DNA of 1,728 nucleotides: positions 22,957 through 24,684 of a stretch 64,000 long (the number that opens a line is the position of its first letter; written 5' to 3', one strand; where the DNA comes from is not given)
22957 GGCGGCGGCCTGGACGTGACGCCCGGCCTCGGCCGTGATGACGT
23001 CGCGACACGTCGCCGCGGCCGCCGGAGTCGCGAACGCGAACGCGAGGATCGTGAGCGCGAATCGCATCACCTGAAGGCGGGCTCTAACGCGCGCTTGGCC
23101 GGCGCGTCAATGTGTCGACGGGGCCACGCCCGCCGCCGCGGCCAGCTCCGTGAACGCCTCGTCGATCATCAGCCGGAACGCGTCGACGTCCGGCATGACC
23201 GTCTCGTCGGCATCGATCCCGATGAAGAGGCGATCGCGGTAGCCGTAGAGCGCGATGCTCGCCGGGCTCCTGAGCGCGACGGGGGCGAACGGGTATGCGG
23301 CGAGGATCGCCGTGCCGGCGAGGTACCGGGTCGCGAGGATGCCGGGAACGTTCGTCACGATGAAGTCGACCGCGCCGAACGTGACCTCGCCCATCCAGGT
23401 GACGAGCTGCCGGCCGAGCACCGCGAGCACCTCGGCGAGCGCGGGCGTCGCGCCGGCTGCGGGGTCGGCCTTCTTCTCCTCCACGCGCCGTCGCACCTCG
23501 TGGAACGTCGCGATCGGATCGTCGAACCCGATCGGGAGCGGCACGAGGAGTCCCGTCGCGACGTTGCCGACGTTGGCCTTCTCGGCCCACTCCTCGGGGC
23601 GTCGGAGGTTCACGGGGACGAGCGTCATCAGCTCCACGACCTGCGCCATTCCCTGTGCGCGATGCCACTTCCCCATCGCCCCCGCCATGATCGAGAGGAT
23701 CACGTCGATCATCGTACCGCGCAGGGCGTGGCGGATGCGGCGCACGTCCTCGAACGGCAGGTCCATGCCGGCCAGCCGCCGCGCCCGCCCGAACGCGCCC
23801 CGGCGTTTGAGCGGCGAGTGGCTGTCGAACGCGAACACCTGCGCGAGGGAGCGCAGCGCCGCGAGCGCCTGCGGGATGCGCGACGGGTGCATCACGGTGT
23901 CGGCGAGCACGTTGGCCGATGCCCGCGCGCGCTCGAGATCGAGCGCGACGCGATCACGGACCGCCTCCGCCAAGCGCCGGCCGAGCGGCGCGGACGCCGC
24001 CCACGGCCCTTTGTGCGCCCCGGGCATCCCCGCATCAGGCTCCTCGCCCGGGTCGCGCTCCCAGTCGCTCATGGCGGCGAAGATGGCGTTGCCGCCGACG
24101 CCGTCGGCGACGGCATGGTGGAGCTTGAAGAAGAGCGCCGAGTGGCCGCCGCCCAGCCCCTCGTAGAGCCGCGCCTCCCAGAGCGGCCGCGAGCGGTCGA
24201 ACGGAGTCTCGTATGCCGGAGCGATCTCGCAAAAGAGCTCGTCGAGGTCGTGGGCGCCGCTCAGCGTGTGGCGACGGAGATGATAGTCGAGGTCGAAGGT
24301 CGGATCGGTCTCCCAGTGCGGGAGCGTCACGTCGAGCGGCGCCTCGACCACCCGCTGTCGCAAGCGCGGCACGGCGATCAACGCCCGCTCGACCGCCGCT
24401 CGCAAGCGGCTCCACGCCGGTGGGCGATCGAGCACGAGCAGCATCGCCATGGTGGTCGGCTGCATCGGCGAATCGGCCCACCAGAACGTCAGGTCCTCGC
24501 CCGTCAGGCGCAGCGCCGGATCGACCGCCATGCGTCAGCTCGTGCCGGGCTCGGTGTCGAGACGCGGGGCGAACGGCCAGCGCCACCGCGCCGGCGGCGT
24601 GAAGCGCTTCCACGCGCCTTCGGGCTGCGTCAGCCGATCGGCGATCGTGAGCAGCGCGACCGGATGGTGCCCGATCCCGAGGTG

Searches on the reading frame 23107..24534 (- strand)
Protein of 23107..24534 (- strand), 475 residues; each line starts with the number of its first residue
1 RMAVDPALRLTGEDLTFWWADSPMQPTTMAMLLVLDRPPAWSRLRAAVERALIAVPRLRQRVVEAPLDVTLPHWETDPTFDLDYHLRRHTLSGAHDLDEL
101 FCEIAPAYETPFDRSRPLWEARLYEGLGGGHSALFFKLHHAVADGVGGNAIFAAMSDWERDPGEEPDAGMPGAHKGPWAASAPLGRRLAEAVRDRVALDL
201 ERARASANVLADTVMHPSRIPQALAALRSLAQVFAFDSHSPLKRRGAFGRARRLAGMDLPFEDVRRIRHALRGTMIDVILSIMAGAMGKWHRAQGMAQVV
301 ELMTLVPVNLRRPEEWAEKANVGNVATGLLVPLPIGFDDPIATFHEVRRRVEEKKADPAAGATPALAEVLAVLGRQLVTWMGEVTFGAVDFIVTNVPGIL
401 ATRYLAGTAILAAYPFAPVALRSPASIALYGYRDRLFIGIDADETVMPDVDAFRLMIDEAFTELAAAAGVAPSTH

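Call 83: search_protein_families(library=pfam, proteins=[window:23107-24534:-], max_evalue=0.0001)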
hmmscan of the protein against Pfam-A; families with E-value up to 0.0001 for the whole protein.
window:23107-24534:- (475 aa): 2 families
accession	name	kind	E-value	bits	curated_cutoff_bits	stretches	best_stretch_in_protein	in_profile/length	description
PF03007.21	WS_DGAT_cat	-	1.4e-45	156.6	23.6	1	10-278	1-262/263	Wax ester synthase/diacylglycerol acyltransferase catalytic domain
PF06974.18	WS_DGAT_C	-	1.6e-21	77.3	20.7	1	323-464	2-144/145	WS/DGAT C-terminal domain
